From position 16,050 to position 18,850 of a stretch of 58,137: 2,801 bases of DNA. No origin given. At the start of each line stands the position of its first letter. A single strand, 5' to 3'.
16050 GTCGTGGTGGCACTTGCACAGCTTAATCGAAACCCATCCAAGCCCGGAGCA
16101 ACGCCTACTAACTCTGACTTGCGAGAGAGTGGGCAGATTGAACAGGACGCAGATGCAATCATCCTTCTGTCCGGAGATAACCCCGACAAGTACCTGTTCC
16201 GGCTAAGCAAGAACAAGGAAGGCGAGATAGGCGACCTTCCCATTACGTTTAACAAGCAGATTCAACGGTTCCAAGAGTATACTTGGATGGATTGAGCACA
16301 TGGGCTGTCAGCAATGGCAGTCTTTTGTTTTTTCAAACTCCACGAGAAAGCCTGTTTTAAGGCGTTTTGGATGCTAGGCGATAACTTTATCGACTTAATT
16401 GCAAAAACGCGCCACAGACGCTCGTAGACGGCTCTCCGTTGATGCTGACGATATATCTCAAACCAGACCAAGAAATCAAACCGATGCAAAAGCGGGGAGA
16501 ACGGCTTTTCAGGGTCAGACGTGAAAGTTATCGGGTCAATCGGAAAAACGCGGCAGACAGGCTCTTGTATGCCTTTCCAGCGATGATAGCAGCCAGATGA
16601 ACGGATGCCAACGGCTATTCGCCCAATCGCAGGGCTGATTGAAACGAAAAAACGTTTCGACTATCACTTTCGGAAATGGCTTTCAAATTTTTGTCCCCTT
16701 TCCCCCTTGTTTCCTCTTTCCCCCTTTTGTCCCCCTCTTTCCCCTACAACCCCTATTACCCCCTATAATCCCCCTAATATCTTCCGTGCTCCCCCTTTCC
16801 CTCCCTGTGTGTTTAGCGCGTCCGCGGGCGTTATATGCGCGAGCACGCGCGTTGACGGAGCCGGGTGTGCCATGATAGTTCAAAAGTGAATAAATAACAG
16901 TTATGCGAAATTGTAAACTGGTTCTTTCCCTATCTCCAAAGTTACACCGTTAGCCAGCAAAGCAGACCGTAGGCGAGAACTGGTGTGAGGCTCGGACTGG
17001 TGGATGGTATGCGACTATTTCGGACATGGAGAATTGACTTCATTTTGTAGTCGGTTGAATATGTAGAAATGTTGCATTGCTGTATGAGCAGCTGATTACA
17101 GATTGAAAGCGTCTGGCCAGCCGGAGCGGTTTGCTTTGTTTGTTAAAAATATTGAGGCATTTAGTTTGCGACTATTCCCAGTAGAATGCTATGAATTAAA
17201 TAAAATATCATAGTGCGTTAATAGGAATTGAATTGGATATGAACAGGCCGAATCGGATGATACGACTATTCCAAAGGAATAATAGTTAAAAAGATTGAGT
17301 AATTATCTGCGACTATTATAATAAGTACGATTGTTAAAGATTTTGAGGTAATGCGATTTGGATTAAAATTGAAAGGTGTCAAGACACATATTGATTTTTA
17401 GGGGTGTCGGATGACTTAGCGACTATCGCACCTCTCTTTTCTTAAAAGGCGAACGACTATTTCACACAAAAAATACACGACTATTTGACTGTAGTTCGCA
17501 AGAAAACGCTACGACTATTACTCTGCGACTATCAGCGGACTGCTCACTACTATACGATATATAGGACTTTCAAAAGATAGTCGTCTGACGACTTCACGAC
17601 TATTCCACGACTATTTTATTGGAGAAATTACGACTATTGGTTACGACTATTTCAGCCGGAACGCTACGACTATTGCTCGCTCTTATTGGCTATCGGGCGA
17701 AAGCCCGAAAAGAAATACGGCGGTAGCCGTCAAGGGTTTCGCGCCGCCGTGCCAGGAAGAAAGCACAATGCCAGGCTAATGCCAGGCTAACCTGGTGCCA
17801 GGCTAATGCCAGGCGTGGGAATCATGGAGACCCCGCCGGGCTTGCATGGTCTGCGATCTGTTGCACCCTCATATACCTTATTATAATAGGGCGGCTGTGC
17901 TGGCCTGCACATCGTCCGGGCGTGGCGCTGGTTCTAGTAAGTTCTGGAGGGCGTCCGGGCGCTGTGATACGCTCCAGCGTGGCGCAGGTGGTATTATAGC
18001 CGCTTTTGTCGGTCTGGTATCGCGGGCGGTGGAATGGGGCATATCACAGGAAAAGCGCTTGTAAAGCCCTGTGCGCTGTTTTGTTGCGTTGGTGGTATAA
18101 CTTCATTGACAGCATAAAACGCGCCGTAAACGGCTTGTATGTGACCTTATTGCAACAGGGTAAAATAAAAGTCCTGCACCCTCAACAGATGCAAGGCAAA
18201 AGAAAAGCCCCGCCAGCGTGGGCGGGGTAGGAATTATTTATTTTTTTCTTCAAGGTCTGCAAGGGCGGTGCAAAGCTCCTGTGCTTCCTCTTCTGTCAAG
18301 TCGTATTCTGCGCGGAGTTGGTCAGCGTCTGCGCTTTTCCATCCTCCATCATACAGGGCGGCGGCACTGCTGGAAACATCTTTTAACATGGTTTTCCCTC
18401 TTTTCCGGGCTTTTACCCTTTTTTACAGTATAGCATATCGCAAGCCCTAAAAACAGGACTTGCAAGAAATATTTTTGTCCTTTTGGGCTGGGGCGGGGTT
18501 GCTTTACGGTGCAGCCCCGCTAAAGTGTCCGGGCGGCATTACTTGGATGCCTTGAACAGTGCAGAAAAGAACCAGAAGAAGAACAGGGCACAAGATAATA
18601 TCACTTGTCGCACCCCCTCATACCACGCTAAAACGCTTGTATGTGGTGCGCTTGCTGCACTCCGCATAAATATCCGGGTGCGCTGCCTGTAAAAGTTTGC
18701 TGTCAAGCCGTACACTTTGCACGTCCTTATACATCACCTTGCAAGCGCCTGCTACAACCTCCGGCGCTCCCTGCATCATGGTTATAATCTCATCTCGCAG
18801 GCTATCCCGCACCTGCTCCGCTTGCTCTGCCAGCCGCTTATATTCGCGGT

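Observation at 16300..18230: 1.9-kb ORF-free region downstream of dnaB packed with several unrelated repeat families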

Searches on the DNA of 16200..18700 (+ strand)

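Call 10: search_rna_families(source=window, start=16200, end=18700, threshold=evalue, max_evalue=5, show_alignments=3)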
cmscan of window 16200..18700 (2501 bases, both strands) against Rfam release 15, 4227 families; matches with E-value up to 5: 4.
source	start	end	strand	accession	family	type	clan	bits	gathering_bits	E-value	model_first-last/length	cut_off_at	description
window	18482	18532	-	RF02685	RAGATH-5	Gene; ribozyme;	-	61.2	50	5.1e-09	1-53/53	no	RAGATH-5 RNA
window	18200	18250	+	RF02628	Hrs1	Gene; sRNA;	-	19.9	56.4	0.93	1-74/74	no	Hfq-regulated sRNA 1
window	16908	16986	-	RF04219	HCV_J750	Cis-reg;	-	17.4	90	4.6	1-113/113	no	J750 non-coding RNA (containing SLSL761 and SL783)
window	18163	18228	-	RF02837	anti-hemB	Gene; sRNA;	-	16.7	49.5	1.2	1-81/81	no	Burkholderia RNA 7 (anti-hemB)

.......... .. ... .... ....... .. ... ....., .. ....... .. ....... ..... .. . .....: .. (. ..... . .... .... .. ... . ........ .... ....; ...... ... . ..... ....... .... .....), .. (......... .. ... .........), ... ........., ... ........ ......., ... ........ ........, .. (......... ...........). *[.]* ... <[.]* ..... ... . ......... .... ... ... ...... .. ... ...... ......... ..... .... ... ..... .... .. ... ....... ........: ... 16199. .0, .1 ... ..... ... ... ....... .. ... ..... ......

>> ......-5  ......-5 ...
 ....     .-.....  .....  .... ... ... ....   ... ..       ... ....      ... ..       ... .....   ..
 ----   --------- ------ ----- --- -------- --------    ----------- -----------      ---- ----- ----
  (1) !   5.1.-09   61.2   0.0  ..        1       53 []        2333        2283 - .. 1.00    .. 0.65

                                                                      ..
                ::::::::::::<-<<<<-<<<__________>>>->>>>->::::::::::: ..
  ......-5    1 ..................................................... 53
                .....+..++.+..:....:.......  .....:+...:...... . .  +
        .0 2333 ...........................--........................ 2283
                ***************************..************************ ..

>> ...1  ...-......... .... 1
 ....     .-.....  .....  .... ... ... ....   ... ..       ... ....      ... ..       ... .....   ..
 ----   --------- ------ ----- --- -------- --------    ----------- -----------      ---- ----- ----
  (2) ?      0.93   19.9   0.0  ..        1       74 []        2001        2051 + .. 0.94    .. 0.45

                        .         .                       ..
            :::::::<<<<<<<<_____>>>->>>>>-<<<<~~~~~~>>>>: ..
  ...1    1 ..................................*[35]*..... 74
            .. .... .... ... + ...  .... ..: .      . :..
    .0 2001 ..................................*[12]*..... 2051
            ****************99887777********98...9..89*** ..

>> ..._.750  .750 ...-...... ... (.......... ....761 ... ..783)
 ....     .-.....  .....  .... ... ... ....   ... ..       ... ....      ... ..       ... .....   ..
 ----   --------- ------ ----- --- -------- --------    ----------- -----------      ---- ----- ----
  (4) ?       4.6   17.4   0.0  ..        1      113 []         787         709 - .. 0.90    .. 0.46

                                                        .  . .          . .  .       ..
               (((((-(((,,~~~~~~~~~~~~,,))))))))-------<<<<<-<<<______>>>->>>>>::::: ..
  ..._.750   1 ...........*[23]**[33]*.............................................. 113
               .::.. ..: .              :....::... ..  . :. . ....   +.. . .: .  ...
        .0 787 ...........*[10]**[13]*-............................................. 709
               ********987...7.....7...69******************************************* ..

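Call 11: search_dna_similar(query=window:16300-18230:+, collection=phages, mode=distant)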
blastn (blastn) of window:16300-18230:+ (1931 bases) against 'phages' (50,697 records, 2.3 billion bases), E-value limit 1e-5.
Records with a match: 3; places in all: 3; records where one place covers at least 80% of the query: 0.
Best place of each record, by identity: >=99% 1; 80-90% 1; 60-80% 1.
By first word of the organism name: Bacteriophage 3.
By host as written in the record: - 3.
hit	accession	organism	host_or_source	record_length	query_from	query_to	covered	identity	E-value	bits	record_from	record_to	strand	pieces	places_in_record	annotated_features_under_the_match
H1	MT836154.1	Bacteriophage sp.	human fecal samples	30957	631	1927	62%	75.8%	0e+0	878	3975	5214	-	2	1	record has no annotation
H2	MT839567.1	Bacteriophage sp.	human fecal samples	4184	631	1916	56%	82.9%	1e-142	1103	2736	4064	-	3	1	record has no annotation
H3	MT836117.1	Bacteriophage sp.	human fecal samples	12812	729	761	2%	100.0%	2e-6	61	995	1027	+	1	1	record has no annotation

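Call 12: search_dna_similar(query=window:16300-18230:+, collection=plasmids, mode=distant)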
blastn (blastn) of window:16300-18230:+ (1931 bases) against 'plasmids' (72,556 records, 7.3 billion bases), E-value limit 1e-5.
No match.

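Call 13: get_annotated_region(hit=H1, flank=5000)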
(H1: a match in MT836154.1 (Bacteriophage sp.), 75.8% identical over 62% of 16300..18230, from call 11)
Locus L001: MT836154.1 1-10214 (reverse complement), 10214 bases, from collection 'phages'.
description: UNVERIFIED: Bacteriophage sp. clone scaffold_1550 genomic sequence.
organism: Bacteriophage sp. (NCBI taxid 38018)
taxonomy: Viruses
host: -; source: human fecal samples; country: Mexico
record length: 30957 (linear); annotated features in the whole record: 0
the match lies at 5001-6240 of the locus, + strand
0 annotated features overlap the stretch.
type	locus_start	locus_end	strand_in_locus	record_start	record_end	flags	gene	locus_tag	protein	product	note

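Call 14: get_annotated_region(hit=H2, flank=5000)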
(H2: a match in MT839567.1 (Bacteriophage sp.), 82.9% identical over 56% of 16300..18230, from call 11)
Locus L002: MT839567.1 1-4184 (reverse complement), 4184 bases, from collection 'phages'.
description: UNVERIFIED: Bacteriophage sp. clone scaffold_11074 genomic sequence.
organism: Bacteriophage sp. (NCBI taxid 38018)
taxonomy: Viruses
host: -; source: human fecal samples; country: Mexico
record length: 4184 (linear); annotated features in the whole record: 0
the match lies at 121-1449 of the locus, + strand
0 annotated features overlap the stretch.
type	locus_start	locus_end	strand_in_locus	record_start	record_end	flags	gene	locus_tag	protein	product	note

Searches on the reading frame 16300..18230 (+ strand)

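Call 109: search_protein_families(library=pfam, proteins=[L001:4258-4977:+, L001:1204-1971:+], max_evalue=0.001)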
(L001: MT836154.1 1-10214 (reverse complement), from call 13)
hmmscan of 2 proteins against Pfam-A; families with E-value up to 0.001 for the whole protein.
L001:4258-4977:+ (239 aa): 3 families
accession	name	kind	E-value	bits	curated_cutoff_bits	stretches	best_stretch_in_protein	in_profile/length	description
PF13730.12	HTH_36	-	1.7e-05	25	25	1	31-97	4-55/55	Helix-turn-helix domain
PF06970.17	RepA_N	-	7.3e-05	23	30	1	30-91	19-76/76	Replication initiator protein A (RepA) N-terminus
PF13545.12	HTH_Crp_2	-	0.00065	20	27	0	66-101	21-55/70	Crp-like helix-turn-helix domain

L001:1204-1971:+ (255 aa): 1 family
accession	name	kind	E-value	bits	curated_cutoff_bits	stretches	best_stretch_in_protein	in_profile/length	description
PF19808.4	DUF6291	-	4.4e-09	36.8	27.2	1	44-121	2-77/79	Family of unknown function (DUF6291)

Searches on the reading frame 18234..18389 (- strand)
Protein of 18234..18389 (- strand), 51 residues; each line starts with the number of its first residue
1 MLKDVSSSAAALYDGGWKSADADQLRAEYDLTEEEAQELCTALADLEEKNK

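Call 17: search_protein_families(library=pfam, proteins=[window:18234-18389:-], max_evalue=0.01)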
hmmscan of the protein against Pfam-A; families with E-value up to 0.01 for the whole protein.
window:18234-18389:- (51 aa): 1 family
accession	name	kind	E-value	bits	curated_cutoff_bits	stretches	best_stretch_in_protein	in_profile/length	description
PF06013.18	WXG100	-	3.8e-05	24.3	27.3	1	1-49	26-73/86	Proteins of 100 residues with WXG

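Call 18: search_protein_families(library=phrogs, proteins=[window:18234-18389:-], max_evalue=0.001)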
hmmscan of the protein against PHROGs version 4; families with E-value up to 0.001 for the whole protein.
window:18234-18389:- (51 aa): 0 families
